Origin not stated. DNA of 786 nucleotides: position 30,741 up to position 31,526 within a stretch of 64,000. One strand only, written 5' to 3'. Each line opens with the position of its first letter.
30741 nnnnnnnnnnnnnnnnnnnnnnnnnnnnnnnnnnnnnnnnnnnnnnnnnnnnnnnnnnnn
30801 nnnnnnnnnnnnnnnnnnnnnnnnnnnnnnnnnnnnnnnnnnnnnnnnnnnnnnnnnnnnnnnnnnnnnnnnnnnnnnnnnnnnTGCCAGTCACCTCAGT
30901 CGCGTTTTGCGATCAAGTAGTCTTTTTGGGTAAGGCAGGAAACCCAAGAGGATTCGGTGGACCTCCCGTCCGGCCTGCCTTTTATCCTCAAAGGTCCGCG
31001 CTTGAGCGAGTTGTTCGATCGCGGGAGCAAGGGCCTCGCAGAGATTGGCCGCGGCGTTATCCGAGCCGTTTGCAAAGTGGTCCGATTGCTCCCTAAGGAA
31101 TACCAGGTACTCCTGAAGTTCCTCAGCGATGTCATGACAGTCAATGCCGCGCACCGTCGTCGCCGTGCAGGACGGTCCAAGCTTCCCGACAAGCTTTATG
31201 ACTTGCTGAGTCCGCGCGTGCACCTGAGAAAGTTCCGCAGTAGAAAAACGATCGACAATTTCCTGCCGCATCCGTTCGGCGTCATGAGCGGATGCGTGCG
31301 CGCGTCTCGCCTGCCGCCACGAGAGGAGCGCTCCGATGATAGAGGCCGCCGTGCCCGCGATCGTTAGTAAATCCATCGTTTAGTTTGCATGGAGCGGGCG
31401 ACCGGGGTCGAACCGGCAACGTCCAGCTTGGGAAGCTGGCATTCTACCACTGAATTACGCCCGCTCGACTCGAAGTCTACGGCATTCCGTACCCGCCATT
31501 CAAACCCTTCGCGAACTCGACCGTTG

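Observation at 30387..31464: Integrase-less ~1 kb islet in tRNA-Gly(CCC) carrying a tightly packed pair of unknown genes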

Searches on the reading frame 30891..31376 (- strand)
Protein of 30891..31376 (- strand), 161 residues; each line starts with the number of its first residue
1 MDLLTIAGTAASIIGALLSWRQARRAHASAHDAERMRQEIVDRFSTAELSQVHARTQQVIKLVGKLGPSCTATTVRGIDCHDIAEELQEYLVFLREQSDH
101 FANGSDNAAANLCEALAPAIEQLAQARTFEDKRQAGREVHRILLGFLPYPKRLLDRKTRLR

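Call 6: search_protein_families(library=pfam, proteins=[window:30891-31376:-], max_evalue=1)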
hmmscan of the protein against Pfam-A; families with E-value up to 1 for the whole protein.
window:30891-31376:- (161 aa): 2 families
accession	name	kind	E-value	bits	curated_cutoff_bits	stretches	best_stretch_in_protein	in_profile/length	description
PF15224.11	SCRG1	-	0.1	13.2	27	1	68-108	5-45/76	Scrapie-responsive protein 1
PF19893.4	DUF6366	-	0.24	12.2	27.2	1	29-71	8-52/69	Family of unknown function (DUF6366)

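Call 7: search_protein_families(library=padloc, proteins=[window:30891-31376:-], max_evalue=1)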
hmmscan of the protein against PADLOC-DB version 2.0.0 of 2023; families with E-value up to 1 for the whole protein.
window:30891-31376:- (161 aa): 1 family
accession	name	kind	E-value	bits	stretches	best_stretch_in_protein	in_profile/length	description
PDLC00597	ZorA1|ZorA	-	0.006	13.3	1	48-127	600-666/683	MotA/ExbB/TolQ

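Call 8: search_protein_families(library=phrogs, proteins=[window:30891-31376:-], max_evalue=1)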
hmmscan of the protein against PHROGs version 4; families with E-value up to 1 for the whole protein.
window:30891-31376:- (161 aa): 2 families
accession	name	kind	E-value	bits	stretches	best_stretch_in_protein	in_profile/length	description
phrog_1350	-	lysis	0.00097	20.2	1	2-61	28-87/97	holin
phrog_5003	-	unknown function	0.3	12.5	1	26-70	16-60/105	-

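Call 9: search_protein_families(library=ncbifam, proteins=[window:30891-31376:-], max_evalue=1)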
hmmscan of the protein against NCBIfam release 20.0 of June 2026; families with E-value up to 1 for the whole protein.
window:30891-31376:- (161 aa): 2 families
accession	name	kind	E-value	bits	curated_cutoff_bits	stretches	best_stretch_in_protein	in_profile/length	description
NF047839.1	PspM_Rv2743c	equivalog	0.057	13.3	80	1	2-124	44-169/220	phage shock envelope stress response protein PspM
NF045816.1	PentlenlactSyn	equivalog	0.069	11.8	700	1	10-69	71-128/396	pentalenolactone synthase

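Call 11: find_homologous_proteins(query=window:30891-31376:-)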
Query window:30891-31376:-: 123 candidates shared short words with the query, none scored E <= 0.001.

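Call 21: find_homologous_proteins(query=A1)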
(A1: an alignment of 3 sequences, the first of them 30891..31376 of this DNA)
Query A1 (3 sequences) (161 aa, profile of the alignment): 75 proteins with E <= 0.001 among 2071 candidates.
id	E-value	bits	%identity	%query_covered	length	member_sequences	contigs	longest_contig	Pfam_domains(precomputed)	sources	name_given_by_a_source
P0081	3.1e-79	283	38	98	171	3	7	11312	-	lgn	-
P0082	1.2e-71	258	34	96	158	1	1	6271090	-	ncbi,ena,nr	nr:hypothetical protein [uncultured Carboxylicivirga sp.]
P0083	6.2e-66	239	45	96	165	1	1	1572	-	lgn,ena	-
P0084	1.4e-64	235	44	97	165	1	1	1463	-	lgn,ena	-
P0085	1.2e-62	229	43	97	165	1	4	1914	-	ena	-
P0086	2.0e-62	228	42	99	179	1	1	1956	-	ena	-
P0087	4.3e-62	227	42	96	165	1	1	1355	-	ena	-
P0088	6.6e-62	226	43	96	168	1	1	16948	-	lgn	-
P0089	1.3e-61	225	42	96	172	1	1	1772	-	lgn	-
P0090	2.0e-61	225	42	96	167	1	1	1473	-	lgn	-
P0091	6.4e-61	223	43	96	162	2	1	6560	-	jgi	-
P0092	7.9e-61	223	45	96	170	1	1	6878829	-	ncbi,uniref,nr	ncbi:hypothetical protein [Agarilytica rhodophyticola]|uniref:hypothetical protein n=1 Tax=Agarilyti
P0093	8.2e-61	223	45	96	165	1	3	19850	-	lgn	-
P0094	8.3e-61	223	45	96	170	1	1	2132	-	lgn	-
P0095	1.3e-60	222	42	96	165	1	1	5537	-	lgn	-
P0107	3.4e-59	217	41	96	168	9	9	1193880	-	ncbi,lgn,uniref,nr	ncbi:hypothetical protein ACOCGP_003537 [Vibrio cholerae]|uniref:hypothetical protein n=1 Tax=Vibrio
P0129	1.3e-55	206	43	96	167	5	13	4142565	-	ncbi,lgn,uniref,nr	ncbi:hypothetical protein [Halomonas sp. TD01]|uniref:hypothetical protein n=1 Tax=Halomonas sp. TD0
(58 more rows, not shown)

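Call 22: find_encoding_contigs(protein=P0107, flank=8000, max_places=3)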
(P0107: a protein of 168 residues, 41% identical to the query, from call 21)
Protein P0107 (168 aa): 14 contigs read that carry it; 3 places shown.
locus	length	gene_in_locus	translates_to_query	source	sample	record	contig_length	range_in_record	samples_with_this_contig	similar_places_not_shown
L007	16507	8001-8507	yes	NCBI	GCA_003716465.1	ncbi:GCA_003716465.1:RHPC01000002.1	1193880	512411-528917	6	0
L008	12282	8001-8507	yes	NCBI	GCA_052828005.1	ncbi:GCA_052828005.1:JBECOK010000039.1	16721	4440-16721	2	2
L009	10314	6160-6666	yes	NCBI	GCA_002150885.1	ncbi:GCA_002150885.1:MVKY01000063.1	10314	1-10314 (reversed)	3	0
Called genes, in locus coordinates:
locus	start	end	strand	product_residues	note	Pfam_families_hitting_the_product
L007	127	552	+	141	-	PF00383:dCMP_cyt_deam_1, PF14437:MafB19-deam (weak)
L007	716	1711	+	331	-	PF13271:DUF4062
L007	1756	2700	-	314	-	PF01548:DEDD_Tnp_IS110, PF02371:Transposase_20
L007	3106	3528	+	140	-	PF11225:DUF3024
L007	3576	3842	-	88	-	-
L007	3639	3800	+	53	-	-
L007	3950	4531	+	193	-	PF06042:NTP_transf_6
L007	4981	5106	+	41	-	-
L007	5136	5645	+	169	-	-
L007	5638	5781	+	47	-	-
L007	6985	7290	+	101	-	-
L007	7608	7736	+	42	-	PF04875:DUF645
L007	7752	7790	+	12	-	-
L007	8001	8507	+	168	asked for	-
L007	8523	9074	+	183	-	PF03887:YfbU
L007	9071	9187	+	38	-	-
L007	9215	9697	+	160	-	PF13176:TPR_7 (faint), PF13181:TPR_8 (faint), PF12688:TPR_5, PF12895:ANAPC3 (weak), PF00515:TPR_1 (weak), PF07719:TPR_2 (weak), PF13174:TPR_6 (weak), PF14559:TPR_19, +5 more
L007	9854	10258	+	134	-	PF08818:DUF1801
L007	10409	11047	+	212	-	PF01844:HNH (weak)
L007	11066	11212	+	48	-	-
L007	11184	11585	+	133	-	-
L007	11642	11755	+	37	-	-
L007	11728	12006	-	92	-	PF05016:ParE_toxin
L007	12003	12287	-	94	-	-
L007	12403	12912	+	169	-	-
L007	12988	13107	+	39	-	-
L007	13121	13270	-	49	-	-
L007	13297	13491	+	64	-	-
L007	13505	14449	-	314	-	PF01548:DEDD_Tnp_IS110, PF02371:Transposase_20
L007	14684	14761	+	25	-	-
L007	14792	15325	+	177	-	-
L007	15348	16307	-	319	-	PF13384:HTH_23 (faint), PF13936:HTH_38, PF13565:HTH_32 (weak), PF00665:rve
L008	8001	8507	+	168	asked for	-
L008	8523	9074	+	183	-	PF03887:YfbU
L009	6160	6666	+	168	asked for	-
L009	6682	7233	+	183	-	PF03887:YfbU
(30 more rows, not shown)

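Call 23: find_encoding_contigs(protein=P0129, flank=8000, max_places=2)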
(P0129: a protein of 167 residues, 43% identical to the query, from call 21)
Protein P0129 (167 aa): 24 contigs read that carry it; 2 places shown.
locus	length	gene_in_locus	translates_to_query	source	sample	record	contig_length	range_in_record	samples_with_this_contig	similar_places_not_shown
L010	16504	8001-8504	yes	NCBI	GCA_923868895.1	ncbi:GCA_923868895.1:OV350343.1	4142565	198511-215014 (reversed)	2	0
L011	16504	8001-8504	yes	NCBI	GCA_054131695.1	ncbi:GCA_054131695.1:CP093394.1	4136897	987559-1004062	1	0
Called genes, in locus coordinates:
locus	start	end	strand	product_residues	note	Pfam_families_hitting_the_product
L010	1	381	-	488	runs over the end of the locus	PF00939:Na_sulph_symp, PF03600:CitMHS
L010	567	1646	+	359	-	PF08240:ADH_N, PF16912:Glu_dehyd_C (faint), PF00107:ADH_zinc_N, PF13602:ADH_zinc_N_2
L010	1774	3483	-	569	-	-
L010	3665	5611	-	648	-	PF13667:ThiC-associated, PF01964:ThiC_Rad_SAM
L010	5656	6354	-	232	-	PF03070:TENA_THI-4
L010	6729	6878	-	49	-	PF13495:Phage_int_SAM_4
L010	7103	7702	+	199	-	PF27874:Mob_CxxC_CxxC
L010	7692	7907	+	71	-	-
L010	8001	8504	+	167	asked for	-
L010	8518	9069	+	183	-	PF03887:YfbU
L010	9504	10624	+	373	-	PF01527:HTH_Tnp_1, PF13276:HTH_21, PF00665:rve, PF13683:rve_3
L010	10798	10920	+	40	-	-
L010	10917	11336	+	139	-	-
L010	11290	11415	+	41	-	-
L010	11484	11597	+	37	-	-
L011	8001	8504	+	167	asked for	-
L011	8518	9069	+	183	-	PF03887:YfbU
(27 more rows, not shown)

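Call 24: find_encoding_contigs(protein=P0092, flank=8000, max_places=2)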
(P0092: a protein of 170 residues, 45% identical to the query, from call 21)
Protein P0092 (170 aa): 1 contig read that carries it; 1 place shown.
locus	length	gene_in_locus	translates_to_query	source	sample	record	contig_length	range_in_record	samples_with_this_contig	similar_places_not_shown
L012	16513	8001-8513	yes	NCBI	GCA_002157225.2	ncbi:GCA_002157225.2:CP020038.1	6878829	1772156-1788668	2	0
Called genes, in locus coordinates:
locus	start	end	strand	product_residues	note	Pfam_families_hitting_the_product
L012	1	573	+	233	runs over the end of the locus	PF22557:DuOB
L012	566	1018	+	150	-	PF04343:DUF488, PF22751:DUF488-N3a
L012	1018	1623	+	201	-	PF22565:mSLOG, PF14216:DUF4326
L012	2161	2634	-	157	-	-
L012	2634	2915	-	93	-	-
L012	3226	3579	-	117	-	-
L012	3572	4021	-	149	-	-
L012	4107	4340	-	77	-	-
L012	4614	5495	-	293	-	-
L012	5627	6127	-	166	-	-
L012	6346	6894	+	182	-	-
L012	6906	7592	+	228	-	PF02481:DNA_processg_A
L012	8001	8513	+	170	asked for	-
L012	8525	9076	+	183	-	PF03887:YfbU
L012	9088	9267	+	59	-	-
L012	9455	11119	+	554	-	PF10592:AIPR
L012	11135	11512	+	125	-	-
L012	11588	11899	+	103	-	-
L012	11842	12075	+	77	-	-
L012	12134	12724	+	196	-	PF01833:TIG (weak)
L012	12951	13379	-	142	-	-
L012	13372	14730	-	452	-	PF00239:Resolvase, PF07508:Recombinase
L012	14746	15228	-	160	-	PF11149:DUF2924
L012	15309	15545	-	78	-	-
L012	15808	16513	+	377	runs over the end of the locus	-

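Call 33: search_protein_representatives(protein=window:30891-31376:-)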
Query: 161 residues. Proteins with E-value up to 0.001 (for the whole library): 158; up to 1e-10: 72; up to 1e-30: 0. The best 150 are listed.
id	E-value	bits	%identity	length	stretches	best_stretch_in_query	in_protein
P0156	2.8e-29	118.4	40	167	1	3-158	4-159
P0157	5.3e-28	114.3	37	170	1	2-157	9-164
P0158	1.5e-26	109.6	34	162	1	3-159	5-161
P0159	2.7e-26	108.7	39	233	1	3-157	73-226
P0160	1.2e-23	100.2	35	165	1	3-157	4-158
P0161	3.2e-23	98.8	36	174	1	7-156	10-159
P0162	1.7e-22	96.4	33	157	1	1-155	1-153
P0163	2.3e-22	96.0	37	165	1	5-153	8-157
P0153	1.1e-21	93.8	36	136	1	3-134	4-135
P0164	1.3e-21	93.6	36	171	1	4-155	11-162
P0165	1.7e-21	93.2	34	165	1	3-157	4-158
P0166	4.0e-21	92.0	35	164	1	3-156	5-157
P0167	1.1e-20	90.6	36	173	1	6-158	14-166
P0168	4.4e-20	88.6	33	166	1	6-151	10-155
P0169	7.5e-20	87.9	34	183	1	4-157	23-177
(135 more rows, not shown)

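Call 36: search_solved_structures(query=A4, max_evalue=10)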
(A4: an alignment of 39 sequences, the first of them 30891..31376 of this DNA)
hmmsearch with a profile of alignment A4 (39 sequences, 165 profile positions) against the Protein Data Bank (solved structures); distinct sequences matched with E-value up to 10: 11.
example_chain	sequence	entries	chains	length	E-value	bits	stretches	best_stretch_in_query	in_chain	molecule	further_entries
3i9y_A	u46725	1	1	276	0.00095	22.3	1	108-156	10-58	Sensor protein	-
3o1h_A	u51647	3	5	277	0.00099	22.3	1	108-156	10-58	Sensor protein TorS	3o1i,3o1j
4i1q_A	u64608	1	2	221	0.019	18.1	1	100-161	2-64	Bridging integrator 2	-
4avm_A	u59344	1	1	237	0.033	17.3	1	99-161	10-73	BRIDGING INTEGRATOR 2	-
3s84_A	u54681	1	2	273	0.12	15.5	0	85-119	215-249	Apolipoprotein A-IV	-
8v8r_A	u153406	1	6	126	1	12.5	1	52-125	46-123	Enamine/imine deaminase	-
9ze0_A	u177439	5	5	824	1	12.4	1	81-107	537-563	RNA-binding protein 5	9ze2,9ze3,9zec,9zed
8gjg_A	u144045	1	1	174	1.9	11.5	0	94-158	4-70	gluc_A04_0005 Binder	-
7yyp_A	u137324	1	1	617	2.4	11.3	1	116-161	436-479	Probable translation initiation factor IF-2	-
9hx4_F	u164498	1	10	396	2.4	11.3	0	85-123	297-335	Apolipoprotein A-IV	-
7zag_7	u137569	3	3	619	2.4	11.3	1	116-161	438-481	Translation initiation factor 5B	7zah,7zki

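Call 44: predict_structure(alignment_id=A4)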
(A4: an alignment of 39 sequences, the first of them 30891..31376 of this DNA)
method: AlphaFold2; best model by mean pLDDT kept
length: 161 residues; sequences in the alignment: 39
mean_pLDDT: 87.4   pTM: 0.69
mean pLDDT of the five models: 87.4, 87.1, 84.7, 84.7, 81.8
residues with pLDDT >= 90: 71; 70-90: 81; 50-70: 9; < 50: 0
segments of 3 or more residues with pLDDT < 50: none
pLDDT, mean of each block of 10 residues (from residue 1): 69 82 85 84 86 94 88 88 95 89 79 94 94 95 93 85 64
secondary structure, 60 per line:
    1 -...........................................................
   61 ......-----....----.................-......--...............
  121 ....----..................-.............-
elements in order: H2-66 H72-75 H80-96 H98-101 H108-124 H129-146 H148-160

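Call 48: fold_search(model_id=the predicted structure, library=pdb)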
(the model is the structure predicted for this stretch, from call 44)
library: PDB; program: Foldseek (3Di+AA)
matches with E <= 10: 422; with E <= 0.001: 0
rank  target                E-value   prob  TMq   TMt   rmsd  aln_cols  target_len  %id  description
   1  9min_I                4.1e-02  0.99  0.42  0.51   5.6       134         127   11  Structure of a designed minibinder to NYESO1-A*02:01 (released 2025-08-06)
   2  6upw_L                6.7e-02  0.97  0.37  0.39   6.2       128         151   13  Metavinculin ABD-F-actin complex (released 2020-09-30)
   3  6iuh_B                1.1e-01  0.98  0.43  0.55   4.7       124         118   12  Crystal structure of GIT1 PBD domain in complex with Liprin-alpha2 (released 2019-02-20)
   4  9m08_C                1.1e-01  0.89  0.35  0.36   7.2       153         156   12  Structure of outer membrane lipoprotein QseG and histidine kinase QseE complex (released 2025-11-19)
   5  8bw8_D                1.4e-01  0.89  0.32  0.22   5.3       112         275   10  Crystal structure of the dCNK-SAM-CRIC-PDZ/dHYP-SAM complex (released 2024-02-21)
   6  6dg6_A                1.6e-01  0.93  0.36  0.50   5.4       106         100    8  Structure of a de novo designed Interleukin-2/Interleukin-15 mimetic (released 2019-01-16)
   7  9min_D                1.9e-01  0.97  0.45  0.54   4.6       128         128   12  Structure of a designed minibinder to NYESO1-A*02:01 (released 2025-08-06)
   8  5tud_D                2.4e-01  0.99  0.51  0.25   3.3       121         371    9  Structural Insights into the Extracellular Recognition of the Human Serotonin 2B Receptor by an Antibody (released 2017-07-26)
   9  6dg6_D                2.5e-01  0.91  0.37  0.51   4.9       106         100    8  Structure of a de novo designed Interleukin-2/Interleukin-15 mimetic (released 2019-01-16)
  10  8bw8_B                2.5e-01  0.72  0.31  0.22   6.3       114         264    9  Crystal structure of the dCNK-SAM-CRIC-PDZ/dHYP-SAM complex (released 2024-02-21)
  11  8j5k_Q                2.8e-01  0.85  0.36  0.39   4.6       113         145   14  Structural insights into photosystem II supercomplex and trimeric FCP antennae of a centric diatom Cyclotella meneghin (released 2023-12-20)
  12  2lk4_MODEL_1_A        2.8e-01  0.66  0.33  0.38   7.0       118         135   13  Structural and mechanistic insights into the interaction between PAT Pyk2 and Paxillin LD motif (released 2012-10-10)
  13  8iwh_Q                3.0e-01  0.87  0.38  0.39   4.4       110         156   15  Structure and characteristics of a photosystem II supercomplex containing monomeric LHCX and dimeric FCPII antennae fr (released 2023-10-25)
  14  9had_C                3.3e-01  0.99  0.51  0.72   3.1       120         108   11  Der f 21 dust mite allergen with computationally designed DerF21_b10 binder (released 2024-12-18)
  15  8dt0_B                3.7e-01  0.94  0.46  0.52   5.1       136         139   14  Scaffolding protein functional sites using deep learning (released 2022-08-10)
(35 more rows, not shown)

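Call 50: find_related_loci(query=A4, collection=metagenome_contigs, flank=6000)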
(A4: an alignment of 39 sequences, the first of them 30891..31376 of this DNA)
Query A4 (161 aa) in metagenome_contigs; peptide patterns used: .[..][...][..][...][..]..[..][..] (x = any residue, [..] = any of these).
106 stretches matched a pattern; 37 encode a relative of the query (tblastn E <= 1e-3); 37 distinct loci.
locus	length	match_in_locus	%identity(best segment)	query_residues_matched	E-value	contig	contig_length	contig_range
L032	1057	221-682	43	4-157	6e-46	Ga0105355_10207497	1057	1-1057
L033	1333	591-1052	44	4-157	1e-43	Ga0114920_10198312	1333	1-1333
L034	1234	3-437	46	13-157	1e-43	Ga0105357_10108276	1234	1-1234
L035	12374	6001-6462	44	4-157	9e-42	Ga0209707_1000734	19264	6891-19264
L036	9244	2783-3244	42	4-157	3e-41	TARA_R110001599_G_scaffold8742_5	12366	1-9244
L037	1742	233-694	44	4-157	2e-40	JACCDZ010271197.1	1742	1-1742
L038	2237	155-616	44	4-157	3e-40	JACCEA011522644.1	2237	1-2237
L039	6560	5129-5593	43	3-157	3e-39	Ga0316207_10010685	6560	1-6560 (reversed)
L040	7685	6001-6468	40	2-157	4e-39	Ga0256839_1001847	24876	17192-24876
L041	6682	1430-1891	39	4-157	6e-39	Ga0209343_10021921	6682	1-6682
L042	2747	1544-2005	40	4-157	3e-38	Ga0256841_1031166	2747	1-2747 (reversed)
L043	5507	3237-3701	41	3-157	5e-38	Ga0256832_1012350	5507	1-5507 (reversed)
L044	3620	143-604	42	4-157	6e-38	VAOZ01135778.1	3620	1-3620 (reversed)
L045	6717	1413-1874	38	4-157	1e-37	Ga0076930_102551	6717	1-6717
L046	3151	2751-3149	44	4-136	2e-37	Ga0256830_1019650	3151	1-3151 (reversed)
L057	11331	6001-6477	38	2-159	3e-32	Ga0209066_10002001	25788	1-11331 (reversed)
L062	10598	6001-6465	39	3-157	7e-30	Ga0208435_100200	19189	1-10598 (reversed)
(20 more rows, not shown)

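Call 52: find_related_loci(query=A4, collection=viral_contigs, flank=8000)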
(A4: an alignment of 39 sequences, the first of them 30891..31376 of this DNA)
Query A4 (161 aa) in viral_contigs; peptide patterns used: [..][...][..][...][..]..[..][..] (x = any residue, [..] = any of these).
42 stretches matched a pattern; 1 encode a relative of the query (tblastn E <= 1e-3); 1 distinct loci.
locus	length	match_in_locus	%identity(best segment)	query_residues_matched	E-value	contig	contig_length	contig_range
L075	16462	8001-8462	45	4-157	3e-42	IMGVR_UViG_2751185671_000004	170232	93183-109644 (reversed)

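Call 56: search_protein_families(library=padloc, proteins=[L007:8523-9074:+, L007:8001-8507:+], max_evalue=0.1)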
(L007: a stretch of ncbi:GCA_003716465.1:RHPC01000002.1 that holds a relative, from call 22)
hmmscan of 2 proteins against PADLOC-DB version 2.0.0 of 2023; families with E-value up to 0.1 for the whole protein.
L007:8523-9074:+ (183 aa): 1 family
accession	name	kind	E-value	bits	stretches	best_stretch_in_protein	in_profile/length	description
PDLC04466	PDC-M15B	-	0.033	11.9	1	137-159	17-39/200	-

L007:8001-8507:+ (168 aa): 0 families

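Call 85: search_protein_families(library=padloc, alignment_id=A4, max_evalue=0.05)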
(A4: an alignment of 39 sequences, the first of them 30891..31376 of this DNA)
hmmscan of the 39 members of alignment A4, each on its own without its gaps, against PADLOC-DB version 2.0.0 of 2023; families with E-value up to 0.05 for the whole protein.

A. member 1, window:30891-31376:- (161 aa): 1 family
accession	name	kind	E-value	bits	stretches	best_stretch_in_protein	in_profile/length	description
PDLC00597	ZorA1|ZorA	-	0.006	13.3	1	48-127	600-666/683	MotA/ExbB/TolQ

B. families by the number of members that match (of 39 scanned): 15 families
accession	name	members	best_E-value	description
PDLC02333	AbiTi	6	0.0012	AbiTi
PDLC04098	HerA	5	0.0018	-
PDLC01866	CARF3--CARF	4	0.0043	-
PDLC03841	LeoBC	2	0.0027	-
PDLC03839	LeoA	1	0.001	-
PDLC01782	Cas6b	1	0.0046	-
PDLC02050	Cas8b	1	0.0059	-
PDLC00597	ZorA1|ZorA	1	0.006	MotA/ExbB/TolQ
PDLC04406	PDC-M09A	1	0.006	-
PDLC02913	ATPase_I-A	1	0.0085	-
PDLC01609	Cas6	1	0.0095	"CAS-I,CAS-II,CAS-III,CAS-IV,CAS-V,CAS-VI; crRNAmaturation"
PDLC01355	Csm6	1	0.021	CAS-III; associated_signaling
PDLC01627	Cas8f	1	0.027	CAS-I-F; effector_LS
PDLC01128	Cas6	1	0.031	Cas6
PDLC04691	PDC-M52A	1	0.033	-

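Call 92: search_dna_similar(query=window:30891-31376:-, collection=plasmids, mode=protein, max_evalue=0.001, max_rows=20)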
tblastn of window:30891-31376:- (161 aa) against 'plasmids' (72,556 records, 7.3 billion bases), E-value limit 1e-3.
No match.

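Call 93: search_dna_similar(query=window:30891-31376:-, collection=phages, mode=protein, max_evalue=0.001, max_rows=20)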
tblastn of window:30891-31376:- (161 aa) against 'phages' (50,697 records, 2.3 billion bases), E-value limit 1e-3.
No match.
